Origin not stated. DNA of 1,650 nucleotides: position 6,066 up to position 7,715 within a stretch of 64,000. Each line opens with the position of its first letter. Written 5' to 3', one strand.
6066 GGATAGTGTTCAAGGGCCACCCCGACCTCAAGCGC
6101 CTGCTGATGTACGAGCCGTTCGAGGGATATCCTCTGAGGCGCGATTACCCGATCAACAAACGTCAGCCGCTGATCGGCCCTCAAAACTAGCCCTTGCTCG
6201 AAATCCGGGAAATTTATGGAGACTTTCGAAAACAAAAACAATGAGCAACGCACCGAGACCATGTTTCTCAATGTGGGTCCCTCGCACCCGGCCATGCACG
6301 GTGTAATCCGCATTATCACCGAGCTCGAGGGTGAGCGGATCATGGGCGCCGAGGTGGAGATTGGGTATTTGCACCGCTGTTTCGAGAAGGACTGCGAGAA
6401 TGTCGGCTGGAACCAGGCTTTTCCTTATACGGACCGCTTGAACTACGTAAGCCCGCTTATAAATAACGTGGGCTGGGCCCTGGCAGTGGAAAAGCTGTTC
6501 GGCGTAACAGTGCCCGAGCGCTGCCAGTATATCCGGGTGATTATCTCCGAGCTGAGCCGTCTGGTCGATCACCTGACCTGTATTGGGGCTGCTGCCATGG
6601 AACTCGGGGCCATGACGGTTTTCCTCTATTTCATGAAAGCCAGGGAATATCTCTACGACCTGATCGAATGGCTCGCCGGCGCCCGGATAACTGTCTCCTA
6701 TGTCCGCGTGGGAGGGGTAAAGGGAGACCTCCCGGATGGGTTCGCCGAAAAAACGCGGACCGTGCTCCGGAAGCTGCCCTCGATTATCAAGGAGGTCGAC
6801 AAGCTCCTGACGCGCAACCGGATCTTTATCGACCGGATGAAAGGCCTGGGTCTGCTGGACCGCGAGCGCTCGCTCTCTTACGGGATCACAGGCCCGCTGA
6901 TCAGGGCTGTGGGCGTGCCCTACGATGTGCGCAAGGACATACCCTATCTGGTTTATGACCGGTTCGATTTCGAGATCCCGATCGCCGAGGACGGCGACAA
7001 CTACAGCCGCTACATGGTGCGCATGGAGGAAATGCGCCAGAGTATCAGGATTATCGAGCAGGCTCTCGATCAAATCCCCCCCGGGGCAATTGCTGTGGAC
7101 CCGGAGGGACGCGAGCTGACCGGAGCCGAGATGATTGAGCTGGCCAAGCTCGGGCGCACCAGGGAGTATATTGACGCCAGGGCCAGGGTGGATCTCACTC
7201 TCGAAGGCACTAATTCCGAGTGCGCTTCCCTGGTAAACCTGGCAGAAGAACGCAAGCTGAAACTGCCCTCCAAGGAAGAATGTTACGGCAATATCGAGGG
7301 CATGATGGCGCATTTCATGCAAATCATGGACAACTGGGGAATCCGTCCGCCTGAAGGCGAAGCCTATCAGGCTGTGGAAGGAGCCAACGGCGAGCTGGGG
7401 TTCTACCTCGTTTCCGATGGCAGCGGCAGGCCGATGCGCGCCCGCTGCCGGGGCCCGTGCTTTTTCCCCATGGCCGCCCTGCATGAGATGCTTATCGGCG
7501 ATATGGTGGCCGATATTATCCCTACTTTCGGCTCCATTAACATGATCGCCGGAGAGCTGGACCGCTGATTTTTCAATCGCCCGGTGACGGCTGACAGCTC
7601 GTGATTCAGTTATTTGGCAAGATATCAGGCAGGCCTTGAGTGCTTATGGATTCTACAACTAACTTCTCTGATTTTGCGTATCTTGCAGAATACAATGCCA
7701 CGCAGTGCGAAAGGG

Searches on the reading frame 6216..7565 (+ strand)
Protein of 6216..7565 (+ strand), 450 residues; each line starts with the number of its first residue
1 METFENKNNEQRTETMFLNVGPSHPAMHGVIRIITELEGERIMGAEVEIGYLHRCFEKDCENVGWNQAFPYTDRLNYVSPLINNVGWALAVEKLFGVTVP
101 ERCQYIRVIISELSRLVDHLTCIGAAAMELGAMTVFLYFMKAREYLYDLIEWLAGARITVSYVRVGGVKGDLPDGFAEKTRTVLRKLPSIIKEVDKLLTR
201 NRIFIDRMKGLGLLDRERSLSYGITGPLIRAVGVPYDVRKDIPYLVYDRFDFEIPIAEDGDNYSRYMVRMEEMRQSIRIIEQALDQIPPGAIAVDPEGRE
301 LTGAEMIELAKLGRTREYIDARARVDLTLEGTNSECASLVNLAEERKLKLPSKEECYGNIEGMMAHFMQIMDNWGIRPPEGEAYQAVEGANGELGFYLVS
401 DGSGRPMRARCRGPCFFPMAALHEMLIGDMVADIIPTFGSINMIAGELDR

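Call 19: find_related_loci(query=window:6216-7565:+, collection=genome_contigs, flank=10000)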
Query window:6216-7565:+ (450 aa) in genome_contigs; peptide patterns used: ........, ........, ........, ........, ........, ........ (x = any residue, [..] = any of these).
464 stretches matched a pattern; 427 encode a relative of the query (tblastn E <= 1e-3); the best 80 are kept; 80 distinct loci.
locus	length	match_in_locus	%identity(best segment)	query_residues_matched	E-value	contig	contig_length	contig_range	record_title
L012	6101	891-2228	81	5-450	0e+0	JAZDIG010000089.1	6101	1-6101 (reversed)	MAG: Candidatus Glassbacteria bacterium isolate MEGAHIT-group-0.387 k141_18171399, whole genome shotgun sequence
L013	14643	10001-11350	79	1-450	0e+0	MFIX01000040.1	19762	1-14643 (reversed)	MAG: Candidatus Glassbacteria bacterium RIFCSPLOWO2_12_FULL_58_11 rifcsplowo2_12_scaffold_14930, whole genome shotgun se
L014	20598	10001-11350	78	1-450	0e+0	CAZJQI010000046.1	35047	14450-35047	MAG TPA_asm: uncultured Gemmatimonadales bacterium isolate SRP068000_co1_608 genome assembly, contig: NODE_1271_length_3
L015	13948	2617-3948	62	6-450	0e+0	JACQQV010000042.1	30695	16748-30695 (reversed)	MAG: Candidatus Omnitrophota bacterium isolate NC_groundwater_1342_Ag_S-0.2um_51_121 S_p2_S4_coassembly_k141_2644890, wh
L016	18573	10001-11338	61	5-450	0e+0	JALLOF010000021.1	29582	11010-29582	Nitrospinae bacterium AH_259_B05_G02_I21 NODE_21_length_29582_cov_1501.64, whole genome shotgun sequence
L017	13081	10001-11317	63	10-449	0e+0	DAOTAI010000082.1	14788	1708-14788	MAG TPA_asm: Acidobacteriota bacterium isolate AMR_MDS_2037 NODE_3419_length_14788_cov_4.435824, whole genome shotgun se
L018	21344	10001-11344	61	2-450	0e+0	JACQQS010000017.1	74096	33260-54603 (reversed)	MAG: Candidatus Omnitrophota bacterium isolate NC_groundwater_1339_Ag_S-0.2um_49_42 S_p2_S4_coassembly_k141_429061, whol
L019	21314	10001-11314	61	13-450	1e-180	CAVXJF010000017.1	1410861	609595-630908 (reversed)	MAG: Vicinamibacterales bacterium isolate MFD05567.bin.1.201 genome assembly, contig: contig_935, whole genome shotgun s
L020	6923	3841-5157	59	11-450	0e+0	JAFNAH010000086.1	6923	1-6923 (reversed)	MAG: Acidobacteria bacterium isolate CTSoil_013 scaffold_5336, whole genome shotgun sequence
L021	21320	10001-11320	61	11-450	2e-179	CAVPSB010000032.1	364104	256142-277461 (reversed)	MAG: uncultured Candidatus Rokubacteria bacterium isolate MFD10007.bin.2.196 genome assembly, contig: contig_57251, whol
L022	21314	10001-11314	60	13-450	2e-179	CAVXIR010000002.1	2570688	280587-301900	MAG: Vicinamibacterales bacterium isolate MFD09212.bin.1.252 genome assembly, contig: contig_16998, whole genome shotgun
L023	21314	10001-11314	60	13-450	3e-179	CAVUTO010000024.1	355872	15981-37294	MAG: Vicinamibacterales bacterium isolate MFD00962.bin.2.231 genome assembly, contig: contig_63796, whole genome shotgun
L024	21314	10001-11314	60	13-450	2e-178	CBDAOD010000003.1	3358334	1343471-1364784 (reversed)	MAG: Vicinamibacterales bacterium isolate 1282e159-6dd2-4713-bfde-212400ec611b genome assembly, contig: contig_3, whole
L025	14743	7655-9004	77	1-450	0e+0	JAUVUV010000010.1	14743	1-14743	MAG: Candidatus Glassbacteria bacterium isolate CSMAG_1147 CSMAG_1147_k127_1386759_length_14743_cov_187.0000, whole geno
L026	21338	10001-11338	58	1-450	9e-170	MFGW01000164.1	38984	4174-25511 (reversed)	MAG: Candidatus Fischerbacteria bacterium RBG_13_37_8 RBG_13_scaffold_442, whole genome shotgun sequence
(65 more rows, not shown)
